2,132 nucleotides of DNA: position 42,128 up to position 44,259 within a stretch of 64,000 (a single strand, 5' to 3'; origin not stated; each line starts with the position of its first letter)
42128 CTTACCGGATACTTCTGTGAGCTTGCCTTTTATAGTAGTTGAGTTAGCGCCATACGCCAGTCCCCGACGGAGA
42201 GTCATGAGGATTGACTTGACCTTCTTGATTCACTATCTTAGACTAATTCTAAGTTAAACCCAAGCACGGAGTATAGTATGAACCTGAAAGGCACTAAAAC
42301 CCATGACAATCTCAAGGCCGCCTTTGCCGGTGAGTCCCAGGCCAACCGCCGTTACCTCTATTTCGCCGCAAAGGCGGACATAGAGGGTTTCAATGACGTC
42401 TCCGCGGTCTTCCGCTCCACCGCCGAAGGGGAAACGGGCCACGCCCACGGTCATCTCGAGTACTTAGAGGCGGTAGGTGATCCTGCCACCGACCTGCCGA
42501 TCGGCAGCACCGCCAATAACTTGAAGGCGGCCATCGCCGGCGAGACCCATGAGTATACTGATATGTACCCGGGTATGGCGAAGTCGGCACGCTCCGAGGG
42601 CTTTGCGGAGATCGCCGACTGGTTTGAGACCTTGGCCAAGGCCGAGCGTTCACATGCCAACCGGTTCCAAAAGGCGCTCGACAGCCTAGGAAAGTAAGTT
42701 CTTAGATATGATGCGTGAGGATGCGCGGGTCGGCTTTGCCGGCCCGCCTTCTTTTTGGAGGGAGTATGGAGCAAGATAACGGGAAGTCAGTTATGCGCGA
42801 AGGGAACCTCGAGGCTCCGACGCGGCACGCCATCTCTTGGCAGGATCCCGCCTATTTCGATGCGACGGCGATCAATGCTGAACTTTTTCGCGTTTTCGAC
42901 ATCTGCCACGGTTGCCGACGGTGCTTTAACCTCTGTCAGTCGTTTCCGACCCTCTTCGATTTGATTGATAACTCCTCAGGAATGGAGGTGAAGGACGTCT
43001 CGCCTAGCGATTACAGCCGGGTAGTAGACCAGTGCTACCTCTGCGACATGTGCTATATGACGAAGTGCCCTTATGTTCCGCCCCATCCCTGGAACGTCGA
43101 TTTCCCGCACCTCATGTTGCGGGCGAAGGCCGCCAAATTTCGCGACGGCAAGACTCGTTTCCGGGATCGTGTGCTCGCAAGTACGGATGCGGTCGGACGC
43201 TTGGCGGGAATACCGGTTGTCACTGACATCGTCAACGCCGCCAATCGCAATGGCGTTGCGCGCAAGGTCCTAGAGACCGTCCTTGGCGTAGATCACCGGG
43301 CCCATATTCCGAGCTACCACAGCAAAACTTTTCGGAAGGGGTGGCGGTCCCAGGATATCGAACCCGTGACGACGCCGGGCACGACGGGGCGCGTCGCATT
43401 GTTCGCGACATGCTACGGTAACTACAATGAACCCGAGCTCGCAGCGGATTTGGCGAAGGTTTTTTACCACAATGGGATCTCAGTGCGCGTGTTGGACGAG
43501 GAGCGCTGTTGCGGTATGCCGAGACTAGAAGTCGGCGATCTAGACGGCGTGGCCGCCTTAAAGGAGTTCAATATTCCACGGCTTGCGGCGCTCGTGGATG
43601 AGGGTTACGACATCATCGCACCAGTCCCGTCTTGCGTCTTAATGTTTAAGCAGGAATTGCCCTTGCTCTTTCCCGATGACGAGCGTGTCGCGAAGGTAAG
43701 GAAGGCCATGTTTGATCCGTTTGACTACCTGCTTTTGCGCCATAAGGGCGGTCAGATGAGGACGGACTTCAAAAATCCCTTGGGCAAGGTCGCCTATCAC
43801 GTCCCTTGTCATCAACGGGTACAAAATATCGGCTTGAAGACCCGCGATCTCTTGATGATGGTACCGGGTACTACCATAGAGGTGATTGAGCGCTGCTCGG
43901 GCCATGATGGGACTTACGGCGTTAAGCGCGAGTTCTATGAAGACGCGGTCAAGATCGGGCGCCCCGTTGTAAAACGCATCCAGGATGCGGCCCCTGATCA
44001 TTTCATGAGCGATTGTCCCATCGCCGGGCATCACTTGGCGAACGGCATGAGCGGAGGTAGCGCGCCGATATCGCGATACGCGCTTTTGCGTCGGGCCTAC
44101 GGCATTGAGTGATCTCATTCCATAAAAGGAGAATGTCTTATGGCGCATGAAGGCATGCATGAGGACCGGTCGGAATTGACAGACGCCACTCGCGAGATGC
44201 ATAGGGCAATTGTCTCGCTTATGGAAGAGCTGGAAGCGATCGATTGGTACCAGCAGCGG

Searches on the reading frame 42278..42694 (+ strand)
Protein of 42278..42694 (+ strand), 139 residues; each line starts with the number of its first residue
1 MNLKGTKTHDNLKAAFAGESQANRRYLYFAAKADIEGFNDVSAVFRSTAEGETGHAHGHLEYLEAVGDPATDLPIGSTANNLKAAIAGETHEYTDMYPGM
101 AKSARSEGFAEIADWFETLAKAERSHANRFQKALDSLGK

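Call 3: search_protein_families(library=pfam, proteins=[window:42278-42694:+], max_evalue=0.01)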
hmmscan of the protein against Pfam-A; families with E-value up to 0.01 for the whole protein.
window:42278-42694:+ (139 aa): 2 families
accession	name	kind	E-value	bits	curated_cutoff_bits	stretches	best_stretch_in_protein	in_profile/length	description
PF02915.23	Rubrerythrin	-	5.8e-30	104.9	22.8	1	10-133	1-136/137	Rubrerythrin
PF00210.30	Ferritin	-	1.1e-09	38.8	24.5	2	11-75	3-72/142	Ferritin-like domain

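Call 4: search_protein_families(library=ncbifam, proteins=[window:42278-42694:+], max_evalue=0.01)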
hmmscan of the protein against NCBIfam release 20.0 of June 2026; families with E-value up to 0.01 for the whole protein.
window:42278-42694:+ (139 aa): 3 families
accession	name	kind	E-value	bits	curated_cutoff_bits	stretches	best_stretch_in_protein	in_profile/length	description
NF045767.1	RuberyRbr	equivalog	3.1e-40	138.3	200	1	2-136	3-144/194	rubrerythrin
NF045783.1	Nigrythrn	equivalog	9.3e-20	71.6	340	2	73-128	24-78/202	nigerythrin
NF045676.1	FeExpMbfA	equivalog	0.0034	16.8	450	0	11-61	12-61/318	iron exporter MbfA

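Call 60: search_solved_structures(query=window:42278-42694:+, max_evalue=0.00001)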
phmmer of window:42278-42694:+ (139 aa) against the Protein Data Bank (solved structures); distinct sequences matched with E-value up to 0.00001: 24.
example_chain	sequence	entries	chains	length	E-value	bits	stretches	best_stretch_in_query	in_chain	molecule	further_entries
9onm_A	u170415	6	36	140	1.7e-72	245.1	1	2-137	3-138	Rubrerythrin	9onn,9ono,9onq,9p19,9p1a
4di0_A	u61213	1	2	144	1.9e-72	245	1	2-137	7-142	Rubrerythrin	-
8fuh_A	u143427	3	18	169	3e-72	244.4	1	2-137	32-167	Rubrerythrin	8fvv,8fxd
9onr_A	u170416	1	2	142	1e-70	239.4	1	2-137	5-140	Rubrerythrin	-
1j30_A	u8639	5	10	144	8.1e-52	178.3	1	2-137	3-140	144aa long hypothetical rubrerythrin | Sulerythrin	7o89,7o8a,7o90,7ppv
7ppt_A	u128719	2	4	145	8.3e-52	178.2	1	2-137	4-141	Sulerythrin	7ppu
9s4o_A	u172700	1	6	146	8.4e-52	178.2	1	2-137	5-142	Sulerythrin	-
7o8d_A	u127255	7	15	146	8.5e-52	178.2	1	2-137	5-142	Sulerythrin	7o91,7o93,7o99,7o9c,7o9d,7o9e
9s3w_A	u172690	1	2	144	2.1e-51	176.9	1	2-137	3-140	Sulerythrin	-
9s4r_A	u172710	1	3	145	2.2e-51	176.9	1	2-137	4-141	Sulerythrin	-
9s4p_A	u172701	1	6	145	2.2e-51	176.9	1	2-137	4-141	Sulerythrin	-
9s59_A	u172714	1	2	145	2.2e-51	176.9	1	2-137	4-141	Sulerythrin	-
9s5v_A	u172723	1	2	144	5.6e-51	175.6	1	2-137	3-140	diFe-Sulerythin_E53D:E126D reduced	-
9s5d_A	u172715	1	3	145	5.7e-51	175.5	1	2-137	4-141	Sulerythrin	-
9s4c_A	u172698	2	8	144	5.8e-51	175.5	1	2-137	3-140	Sulerythrin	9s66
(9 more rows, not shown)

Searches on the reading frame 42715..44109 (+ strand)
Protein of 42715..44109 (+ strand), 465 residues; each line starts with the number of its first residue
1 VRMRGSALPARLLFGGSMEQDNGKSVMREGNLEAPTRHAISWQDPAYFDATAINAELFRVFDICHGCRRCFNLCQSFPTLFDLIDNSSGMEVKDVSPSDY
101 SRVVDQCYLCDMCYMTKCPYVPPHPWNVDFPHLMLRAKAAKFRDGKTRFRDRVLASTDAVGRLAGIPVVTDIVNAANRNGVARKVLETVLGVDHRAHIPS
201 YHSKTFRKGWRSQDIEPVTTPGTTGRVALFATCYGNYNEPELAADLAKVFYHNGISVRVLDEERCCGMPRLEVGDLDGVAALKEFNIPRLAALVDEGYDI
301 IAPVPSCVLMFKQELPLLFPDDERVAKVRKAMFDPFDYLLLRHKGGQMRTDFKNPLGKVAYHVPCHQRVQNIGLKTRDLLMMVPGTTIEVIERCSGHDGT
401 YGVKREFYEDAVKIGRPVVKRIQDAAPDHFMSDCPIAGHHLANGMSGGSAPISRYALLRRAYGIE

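Call 3: search_protein_families(library=pfam, proteins=[window:42715-44109:+], max_evalue=0.01)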
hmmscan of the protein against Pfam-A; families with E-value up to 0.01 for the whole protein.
window:42715-44109:+ (465 aa): 2 families
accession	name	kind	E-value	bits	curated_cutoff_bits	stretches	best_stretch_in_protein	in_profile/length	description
PF02754.22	CCG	-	5.1e-15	55.8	20.6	2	227-312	1-85/85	Cysteine-rich domain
PF13534.11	Fer4_17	-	0.0098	16.9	22.2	0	64-120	2-58/61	4Fe-4S dicluster domain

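Call 4: search_protein_families(library=ncbifam, proteins=[window:42715-44109:+], max_evalue=0.01)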
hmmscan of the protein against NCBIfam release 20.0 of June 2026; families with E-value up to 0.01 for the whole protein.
window:42715-44109:+ (465 aa): 8 families
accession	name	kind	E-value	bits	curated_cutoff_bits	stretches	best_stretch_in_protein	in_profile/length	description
NF008369.0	PRK11168.1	equivalog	2.7e-72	243.9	278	1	95-437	48-376/401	anaerobic glycerol-3-phosphate dehydrogenase subunit C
TIGR03379.1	glycerol3P_GlpC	equivalog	5.9e-50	170.2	279.9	1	95-436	42-372/397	anaerobic glycerol-3-phosphate dehydrogenase subunit GlpC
NF045670.1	quin_L_LdhH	equivalog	9.8e-26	90.2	800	1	180-445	425-689/706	L-lactate dehydrogenase (quinone) large subunit LdhH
NF004898.0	PRK06259.1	equivalog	5.8e-18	64.8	385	1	224-446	261-468/488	fumarate reductase (CoM/CoB) subunit TfrB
TIGR02484.1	CitB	equivalog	2.6e-09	36.7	246.6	1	52-144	4-86/372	tricarballylate utilization 4Fe-4S protein TcuB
NF008434.0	PRK11274.1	equivalog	4.8e-09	35.6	333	1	195-406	140-355/409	glycolate oxidase subunit GlcF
NF011607.0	PRK15033.1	subfamily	2.5e-07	30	524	1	49-142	20-103/389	tricarballylate utilization 4Fe-4S protein TcuB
NF049975.1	2HglutDHaseYdiJ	equivalog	0.00025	19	1350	1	100-410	661-967/1018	D-2-hydroxyglutarate dehydrogenase YdiJ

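Call 61: search_solved_structures(query=window:42766-44109:+, max_evalue=0.001)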
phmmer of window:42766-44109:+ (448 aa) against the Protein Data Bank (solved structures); distinct sequences matched with E-value up to 0.001: 0.
